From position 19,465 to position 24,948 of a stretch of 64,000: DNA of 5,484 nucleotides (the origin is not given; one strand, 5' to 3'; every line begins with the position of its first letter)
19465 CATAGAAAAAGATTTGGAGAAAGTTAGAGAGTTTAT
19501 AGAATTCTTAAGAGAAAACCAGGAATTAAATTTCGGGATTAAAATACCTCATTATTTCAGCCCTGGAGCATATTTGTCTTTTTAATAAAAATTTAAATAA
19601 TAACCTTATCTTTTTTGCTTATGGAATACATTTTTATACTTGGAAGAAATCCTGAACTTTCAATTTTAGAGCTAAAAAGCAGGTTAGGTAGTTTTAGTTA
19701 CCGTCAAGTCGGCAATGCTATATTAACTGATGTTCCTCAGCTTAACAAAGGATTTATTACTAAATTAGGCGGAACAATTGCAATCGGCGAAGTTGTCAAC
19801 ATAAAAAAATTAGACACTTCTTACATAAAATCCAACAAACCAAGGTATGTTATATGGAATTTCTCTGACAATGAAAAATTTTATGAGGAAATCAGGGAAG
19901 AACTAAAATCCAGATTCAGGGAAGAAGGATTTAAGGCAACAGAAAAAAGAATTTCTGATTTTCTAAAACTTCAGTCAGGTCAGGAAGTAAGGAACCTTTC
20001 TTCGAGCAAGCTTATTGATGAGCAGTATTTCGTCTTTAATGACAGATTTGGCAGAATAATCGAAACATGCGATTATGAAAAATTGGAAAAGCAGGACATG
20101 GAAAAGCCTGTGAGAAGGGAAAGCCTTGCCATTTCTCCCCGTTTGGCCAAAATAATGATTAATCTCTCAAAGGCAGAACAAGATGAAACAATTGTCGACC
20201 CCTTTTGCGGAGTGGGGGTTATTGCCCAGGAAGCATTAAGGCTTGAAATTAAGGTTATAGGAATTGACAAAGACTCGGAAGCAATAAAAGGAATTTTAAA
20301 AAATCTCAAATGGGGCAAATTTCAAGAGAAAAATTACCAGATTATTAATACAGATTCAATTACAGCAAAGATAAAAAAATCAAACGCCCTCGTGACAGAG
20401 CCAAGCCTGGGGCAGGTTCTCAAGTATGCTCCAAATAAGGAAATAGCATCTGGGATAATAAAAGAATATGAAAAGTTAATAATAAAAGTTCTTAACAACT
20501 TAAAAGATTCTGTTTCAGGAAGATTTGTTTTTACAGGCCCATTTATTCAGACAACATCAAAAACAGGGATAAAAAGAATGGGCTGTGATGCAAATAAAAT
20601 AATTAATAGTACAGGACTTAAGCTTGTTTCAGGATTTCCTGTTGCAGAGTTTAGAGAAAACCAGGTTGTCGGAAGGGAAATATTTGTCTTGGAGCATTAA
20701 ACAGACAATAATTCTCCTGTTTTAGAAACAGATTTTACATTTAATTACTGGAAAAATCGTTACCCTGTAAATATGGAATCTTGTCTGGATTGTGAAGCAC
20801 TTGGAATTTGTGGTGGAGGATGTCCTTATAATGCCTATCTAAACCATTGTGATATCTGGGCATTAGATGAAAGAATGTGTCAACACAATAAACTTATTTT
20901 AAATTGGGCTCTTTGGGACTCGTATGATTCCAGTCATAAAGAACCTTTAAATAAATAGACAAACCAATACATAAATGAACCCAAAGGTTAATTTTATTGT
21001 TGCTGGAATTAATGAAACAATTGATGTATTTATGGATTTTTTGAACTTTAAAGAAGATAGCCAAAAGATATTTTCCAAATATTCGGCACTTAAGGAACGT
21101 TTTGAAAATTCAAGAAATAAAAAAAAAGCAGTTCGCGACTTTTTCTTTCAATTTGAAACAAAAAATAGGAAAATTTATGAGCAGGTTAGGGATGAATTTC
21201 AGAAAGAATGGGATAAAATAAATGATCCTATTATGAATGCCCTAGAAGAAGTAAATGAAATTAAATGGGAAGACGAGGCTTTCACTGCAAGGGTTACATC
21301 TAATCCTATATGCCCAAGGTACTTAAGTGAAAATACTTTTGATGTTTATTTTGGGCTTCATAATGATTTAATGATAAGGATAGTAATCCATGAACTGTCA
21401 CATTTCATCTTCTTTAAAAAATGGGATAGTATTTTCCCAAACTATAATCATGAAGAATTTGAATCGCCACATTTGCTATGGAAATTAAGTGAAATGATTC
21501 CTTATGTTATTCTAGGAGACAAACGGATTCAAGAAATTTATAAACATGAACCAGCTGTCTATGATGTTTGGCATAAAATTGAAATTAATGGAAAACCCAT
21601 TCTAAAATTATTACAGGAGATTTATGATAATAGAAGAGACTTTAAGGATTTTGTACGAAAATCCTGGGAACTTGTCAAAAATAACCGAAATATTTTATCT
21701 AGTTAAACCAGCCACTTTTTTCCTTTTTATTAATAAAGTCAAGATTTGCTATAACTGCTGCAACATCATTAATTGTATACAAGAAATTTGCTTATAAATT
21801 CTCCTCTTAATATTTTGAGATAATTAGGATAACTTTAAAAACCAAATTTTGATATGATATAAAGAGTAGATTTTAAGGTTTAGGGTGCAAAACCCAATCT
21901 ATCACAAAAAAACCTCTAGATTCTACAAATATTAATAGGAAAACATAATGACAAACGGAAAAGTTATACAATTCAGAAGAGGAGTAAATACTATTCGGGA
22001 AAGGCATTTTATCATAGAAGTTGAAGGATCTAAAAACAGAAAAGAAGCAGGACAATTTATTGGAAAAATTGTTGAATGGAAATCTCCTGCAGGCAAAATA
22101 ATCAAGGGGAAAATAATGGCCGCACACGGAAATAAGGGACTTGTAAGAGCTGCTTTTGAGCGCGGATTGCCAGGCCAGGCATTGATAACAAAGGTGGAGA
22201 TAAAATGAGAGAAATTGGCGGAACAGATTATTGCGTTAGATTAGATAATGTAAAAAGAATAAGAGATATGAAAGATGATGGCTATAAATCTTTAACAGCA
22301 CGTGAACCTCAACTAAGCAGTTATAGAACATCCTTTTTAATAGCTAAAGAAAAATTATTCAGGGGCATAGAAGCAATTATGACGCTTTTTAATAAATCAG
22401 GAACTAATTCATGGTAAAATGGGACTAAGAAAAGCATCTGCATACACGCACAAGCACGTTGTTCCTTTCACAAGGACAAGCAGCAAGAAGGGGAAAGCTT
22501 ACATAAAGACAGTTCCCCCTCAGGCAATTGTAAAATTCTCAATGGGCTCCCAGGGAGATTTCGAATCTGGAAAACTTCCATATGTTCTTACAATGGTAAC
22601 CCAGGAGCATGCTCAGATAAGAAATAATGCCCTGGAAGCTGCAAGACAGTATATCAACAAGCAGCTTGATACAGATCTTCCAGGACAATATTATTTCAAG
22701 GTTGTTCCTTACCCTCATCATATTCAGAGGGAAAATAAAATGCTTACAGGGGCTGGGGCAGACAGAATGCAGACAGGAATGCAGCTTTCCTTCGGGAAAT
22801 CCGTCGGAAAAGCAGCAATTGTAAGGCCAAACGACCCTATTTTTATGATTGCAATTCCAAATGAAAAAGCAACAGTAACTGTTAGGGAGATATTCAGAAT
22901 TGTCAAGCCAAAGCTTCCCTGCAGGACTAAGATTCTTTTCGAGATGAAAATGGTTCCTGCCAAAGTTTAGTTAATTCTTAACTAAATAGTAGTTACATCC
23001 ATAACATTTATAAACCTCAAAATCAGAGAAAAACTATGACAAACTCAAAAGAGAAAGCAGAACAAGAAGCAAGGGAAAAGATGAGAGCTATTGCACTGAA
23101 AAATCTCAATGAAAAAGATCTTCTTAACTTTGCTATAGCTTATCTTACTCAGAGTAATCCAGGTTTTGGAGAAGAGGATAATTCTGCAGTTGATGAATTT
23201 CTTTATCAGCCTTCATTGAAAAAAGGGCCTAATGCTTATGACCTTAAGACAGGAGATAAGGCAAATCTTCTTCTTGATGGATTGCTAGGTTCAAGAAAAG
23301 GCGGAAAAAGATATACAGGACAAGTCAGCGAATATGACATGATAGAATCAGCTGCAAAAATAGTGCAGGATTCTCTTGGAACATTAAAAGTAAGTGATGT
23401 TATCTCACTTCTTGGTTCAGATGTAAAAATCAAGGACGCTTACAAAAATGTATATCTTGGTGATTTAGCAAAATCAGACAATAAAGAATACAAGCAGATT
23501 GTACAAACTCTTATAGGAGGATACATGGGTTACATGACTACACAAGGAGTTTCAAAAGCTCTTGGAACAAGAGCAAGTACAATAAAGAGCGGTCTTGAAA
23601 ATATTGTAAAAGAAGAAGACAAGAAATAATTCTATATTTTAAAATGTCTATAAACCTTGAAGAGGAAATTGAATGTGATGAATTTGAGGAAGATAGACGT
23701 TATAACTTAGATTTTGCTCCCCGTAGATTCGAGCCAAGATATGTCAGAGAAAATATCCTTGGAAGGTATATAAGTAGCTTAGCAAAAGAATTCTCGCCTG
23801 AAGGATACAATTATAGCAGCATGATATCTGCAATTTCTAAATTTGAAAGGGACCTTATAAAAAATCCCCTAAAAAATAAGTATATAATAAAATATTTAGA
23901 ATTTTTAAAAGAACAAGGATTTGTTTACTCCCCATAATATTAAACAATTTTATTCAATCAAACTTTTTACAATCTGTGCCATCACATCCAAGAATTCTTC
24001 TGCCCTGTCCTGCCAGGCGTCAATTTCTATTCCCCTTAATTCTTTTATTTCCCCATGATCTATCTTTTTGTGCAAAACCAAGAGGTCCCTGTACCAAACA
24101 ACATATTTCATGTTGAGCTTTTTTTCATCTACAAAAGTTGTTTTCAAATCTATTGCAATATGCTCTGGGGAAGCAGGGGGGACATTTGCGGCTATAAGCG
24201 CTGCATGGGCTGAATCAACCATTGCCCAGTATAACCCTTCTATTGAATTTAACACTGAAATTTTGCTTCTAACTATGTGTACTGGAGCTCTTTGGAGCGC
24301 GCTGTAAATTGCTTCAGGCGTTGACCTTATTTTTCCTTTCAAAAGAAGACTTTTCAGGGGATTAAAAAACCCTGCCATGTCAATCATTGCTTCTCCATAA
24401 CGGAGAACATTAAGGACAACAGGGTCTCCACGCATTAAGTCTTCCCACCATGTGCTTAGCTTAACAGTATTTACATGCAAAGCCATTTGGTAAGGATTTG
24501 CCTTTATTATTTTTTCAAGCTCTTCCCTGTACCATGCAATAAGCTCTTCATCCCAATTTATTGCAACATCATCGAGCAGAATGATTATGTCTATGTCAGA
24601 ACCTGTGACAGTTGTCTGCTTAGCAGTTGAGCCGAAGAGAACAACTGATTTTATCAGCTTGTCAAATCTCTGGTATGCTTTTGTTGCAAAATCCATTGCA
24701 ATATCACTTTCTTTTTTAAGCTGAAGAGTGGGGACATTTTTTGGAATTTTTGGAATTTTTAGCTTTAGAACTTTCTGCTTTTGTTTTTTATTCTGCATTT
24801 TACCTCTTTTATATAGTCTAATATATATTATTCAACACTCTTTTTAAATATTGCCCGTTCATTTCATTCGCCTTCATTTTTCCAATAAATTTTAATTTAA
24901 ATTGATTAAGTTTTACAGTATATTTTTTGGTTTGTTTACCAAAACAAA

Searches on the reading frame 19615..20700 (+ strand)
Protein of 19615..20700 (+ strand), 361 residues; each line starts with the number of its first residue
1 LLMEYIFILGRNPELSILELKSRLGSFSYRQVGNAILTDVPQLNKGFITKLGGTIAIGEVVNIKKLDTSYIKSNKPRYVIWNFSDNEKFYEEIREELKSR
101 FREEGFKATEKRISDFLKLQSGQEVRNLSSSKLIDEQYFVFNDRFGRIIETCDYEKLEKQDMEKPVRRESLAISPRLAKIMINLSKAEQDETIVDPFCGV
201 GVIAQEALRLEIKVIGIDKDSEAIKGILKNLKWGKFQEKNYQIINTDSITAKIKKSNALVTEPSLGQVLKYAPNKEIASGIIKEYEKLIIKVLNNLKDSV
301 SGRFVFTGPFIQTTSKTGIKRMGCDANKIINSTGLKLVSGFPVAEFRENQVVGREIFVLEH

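Call 4: search_protein_families(library=pfam, proteins=[window:19615-20700:+], max_evalue=0.1)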
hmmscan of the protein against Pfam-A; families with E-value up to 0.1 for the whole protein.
window:19615-20700:+ (361 aa): 10 families
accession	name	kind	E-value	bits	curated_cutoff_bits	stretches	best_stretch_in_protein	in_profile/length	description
PF01170.24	UPF0020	-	3.9e-11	43.5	22.3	1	172-257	11-93/197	RMKL-like, methyltransferase domain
PF01555.25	N6_N4_Mtase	-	1.9e-08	35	26.7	1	80-226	101-218/221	DNA methylase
PF13847.12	Methyltransf_31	-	0.00012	22.2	27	1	189-244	3-59/145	Methyltransferase domain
PF03602.21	Cons_hypoth95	-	0.00013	22.1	24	1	187-249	39-102/182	Conserved hypothetical protein 95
PF05175.20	MTS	-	0.00054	20.1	23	1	181-270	23-113/170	Methyltransferase small domain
PF02475.24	TRM5-TYW2_MTfase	-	0.002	18.6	28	1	185-250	32-98/164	TRM5/TYW2 methyltransferase domain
PF06325.19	PrmA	-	0.0029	17.6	22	1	187-252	159-233/296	Ribosomal protein L11 methyltransferase (PrmA)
PF02086.21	MethyltransfD12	-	0.034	14.3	22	0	182-224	14-55/253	D12 class N6 adenine-specific DNA methyltransferase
PF09445.16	Methyltransf_15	-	0.042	13.9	22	1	191-237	2-48/165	RNA cap guanine-N2 methyltransferase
PF01250.22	Ribosomal_S6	-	0.044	14.4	27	0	45-99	25-79/90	Ribosomal protein S6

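Call 5: search_protein_families(library=ncbifam, proteins=[window:19615-20700:+], max_evalue=0.1)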
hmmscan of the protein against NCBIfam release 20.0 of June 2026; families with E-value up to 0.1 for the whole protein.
window:19615-20700:+ (361 aa): 22 families
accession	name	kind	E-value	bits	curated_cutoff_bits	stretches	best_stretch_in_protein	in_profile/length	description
TIGR01177.1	TIGR01177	hypoth_equivalog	4.5e-19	68.9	316.55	1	85-274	82-267/330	TIGR01177 family methyltransferase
NF040721.1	Trm14_Arch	equivalog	8.4e-06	25.1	280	1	172-207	174-209/370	tRNA (guanine(6)-N2)-methyltransferase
TIGR02469.1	CbiT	equivalog_domain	3.7e-05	24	78.3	1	185-254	15-84/124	precorrin-6Y C5,15-methyltransferase (decarboxylating) subunit CbiT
NF011528.0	PRK14968.1-2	equivalog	8e-05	22.2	171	1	178-251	27-102/205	putative methyltransferase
TIGR00406.1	prmA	equivalog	9e-05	22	183.15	1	188-249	158-222/288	50S ribosomal protein L11 methyltransferase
NF040850.1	Trm14_Thcoccales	equivalog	0.00013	21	480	1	176-230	205-260/365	tRNA (guanine(6)-N2)-methyltransferase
NF050803.1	DnaMtaseCcrMCaul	equivalog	0.00015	20.8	830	1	178-232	196-248/350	adenine-specific DNA-methyltransferase CcrM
NF008572.0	PRK11524.1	equivalog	0.00016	20.9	292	1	182-257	207-283/294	adenine-specific DNA-methyltransferase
TIGR01983.1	UbiG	equivalog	0.0012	18.2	102.95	1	186-260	46-120/228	bifunctional 2-polyprenyl-6-hydroxyphenol methylase/3-demethylubiquinol 3-O-methyltransferase UbiG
TIGR00479.1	rumA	equivalog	0.0022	16.9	183.55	1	185-256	289-360/432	23S rRNA (uracil(1939)-C(5))-methyltransferase RlmD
NF047823.1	tRNAwyosTaw2Pyroc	equivalog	0.0023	17.4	550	1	174-252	109-191/277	tRNA(Phe) (4-demethylwyosine(37)-C(7)) aminocarboxypropyltransferase Taw2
NF011529.0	PRK14968.1-3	equivalog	0.0024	17.3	162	1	181-246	26-89/198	putative methyltransferase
NF033398.1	rRNA_meth_EmtA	equivalog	0.0053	16.2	625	1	170-230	167-229/336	EmtA family 23S rRNA (guanine(2470)) methyltransferase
TIGR00755.1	ksgA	equivalog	0.0078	15.5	171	1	175-257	15-93/256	16S rRNA (adenine(1518)-N(6)/adenine(1519)-N(6))-dimethyltransferase RsmA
NF008748.0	PRK11783.1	equivalog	0.0088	14.3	466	1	178-249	181-247/704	bifunctional 23S rRNA (guanine(2069)-N(7))-methyltransferase RlmK/23S rRNA (guanine(2445)-N(2))-methyltransferase RlmL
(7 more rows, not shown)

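Call 6: search_protein_families(library=padloc, proteins=[window:19615-20700:+], max_evalue=0.1)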
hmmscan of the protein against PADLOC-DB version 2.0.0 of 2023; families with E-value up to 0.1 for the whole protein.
window:19615-20700:+ (361 aa): 20 families
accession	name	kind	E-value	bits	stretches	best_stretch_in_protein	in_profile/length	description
PDLC04134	mad2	-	6.1e-13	46.4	1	169-307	271-395/492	mads_2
PDLC03354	MTase_II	-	3.8e-07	27.4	1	179-257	331-411/425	Type II methyltransferase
PDLC03216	MTase_II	-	7e-06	23.3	1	177-244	203-268/364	Type II methyltransferase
PDLC03299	MTase_II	-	1e-05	23.2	1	181-253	208-281/296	Type II methyltransferase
PDLC03295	MTase_II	-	1.1e-05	23.1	1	153-225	191-260/292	Type II methyltransferase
PDLC03371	MTase_II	-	3.6e-05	21.4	1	177-231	199-252/260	Type II methyltransferase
PDLC03353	MTase_II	-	3.7e-05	21.4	1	177-231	197-250/260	Type II methyltransferase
PDLC03350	MTase_II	-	4.9e-05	20.9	1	181-234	246-298/312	Type II methyltransferase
PDLC03367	MTase_II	-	5.3e-05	19.7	1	188-225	40-77/633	Type II methyltransferase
PDLC03339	MTase_II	-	0.00017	18.5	1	182-225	223-265/399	Type II methyltransferase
PDLC03387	MTase_II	-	0.00018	18.7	1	175-225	220-269/289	Type II methyltransferase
PDLC03606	REase_MTase_IIG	-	0.00038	16.8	1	175-228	346-397/935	Type IIG restriction enzyme-methyltransferase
PDLC03380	MTase_II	-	0.00048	17.4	1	157-224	25-91/393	Type II methyltransferase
PDLC03351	MTase_II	-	0.0014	15.9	1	186-256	143-212/348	Type II methyltransferase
PDLC03283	MTase_II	-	0.0016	15.8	1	159-231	199-271/352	Type II methyltransferase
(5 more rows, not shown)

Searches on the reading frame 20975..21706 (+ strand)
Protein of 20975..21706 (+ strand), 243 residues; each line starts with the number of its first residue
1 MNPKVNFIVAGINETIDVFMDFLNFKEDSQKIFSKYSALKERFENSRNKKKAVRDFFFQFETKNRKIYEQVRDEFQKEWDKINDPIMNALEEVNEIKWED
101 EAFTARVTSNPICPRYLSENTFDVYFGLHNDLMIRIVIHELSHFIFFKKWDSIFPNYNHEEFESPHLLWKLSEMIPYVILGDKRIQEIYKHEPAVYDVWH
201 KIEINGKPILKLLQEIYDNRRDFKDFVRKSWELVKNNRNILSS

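Call 4: search_protein_families(library=pfam, proteins=[window:20975-21706:+], max_evalue=0.1)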
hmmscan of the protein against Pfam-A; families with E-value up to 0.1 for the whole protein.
window:20975-21706:+ (243 aa): 1 family
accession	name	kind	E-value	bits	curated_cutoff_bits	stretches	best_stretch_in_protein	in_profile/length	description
PF18858.6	LPD39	-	0.035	14.2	27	0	41-98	116-173/198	Large polyvalent protein associated domain 39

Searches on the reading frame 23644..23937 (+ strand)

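Call 31: search_protein_families(library=pfam, proteins=[window:23644-23937:+], max_evalue=0.01)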
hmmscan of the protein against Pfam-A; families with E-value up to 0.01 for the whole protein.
window:23644-23937:+ (97 aa): 1 family
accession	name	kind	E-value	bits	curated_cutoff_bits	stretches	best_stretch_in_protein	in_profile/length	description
PF21148.3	NSUN5_fdxn-like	-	0.0013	19.6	24.5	0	31-67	2-38/78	NOL1/NOP2/Sun domain family member 5, ferredoxin-like domain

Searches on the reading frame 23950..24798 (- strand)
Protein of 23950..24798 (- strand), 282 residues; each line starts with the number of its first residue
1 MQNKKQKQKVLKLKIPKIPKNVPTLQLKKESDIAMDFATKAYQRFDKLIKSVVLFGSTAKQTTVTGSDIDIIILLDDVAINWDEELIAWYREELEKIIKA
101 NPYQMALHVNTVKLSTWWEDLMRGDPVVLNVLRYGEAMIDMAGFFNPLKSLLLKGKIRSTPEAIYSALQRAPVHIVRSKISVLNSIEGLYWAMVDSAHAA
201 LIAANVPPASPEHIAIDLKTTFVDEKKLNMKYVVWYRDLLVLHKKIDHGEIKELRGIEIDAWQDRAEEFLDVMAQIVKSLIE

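Call 31: search_protein_families(library=pfam, proteins=[window:23950-24798:-], max_evalue=0.01)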
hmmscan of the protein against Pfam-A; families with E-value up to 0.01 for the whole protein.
window:23950-24798:- (282 aa): 3 families
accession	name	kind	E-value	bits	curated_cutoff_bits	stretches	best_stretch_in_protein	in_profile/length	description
PF01909.29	NTP_transf_2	-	9.8e-09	35.9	21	1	44-103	10-63/93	Nucleotidyltransferase domain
PF18765.7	Polbeta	-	5.1e-08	33.4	26.9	1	47-97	11-58/93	Polymerase beta, Nucleotidyltransferase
PF22600.2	MTPAP-like_central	-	0.0064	17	27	0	49-80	41-70/139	Poly(A) RNA polymerase, mitochondrial-like, central palm domain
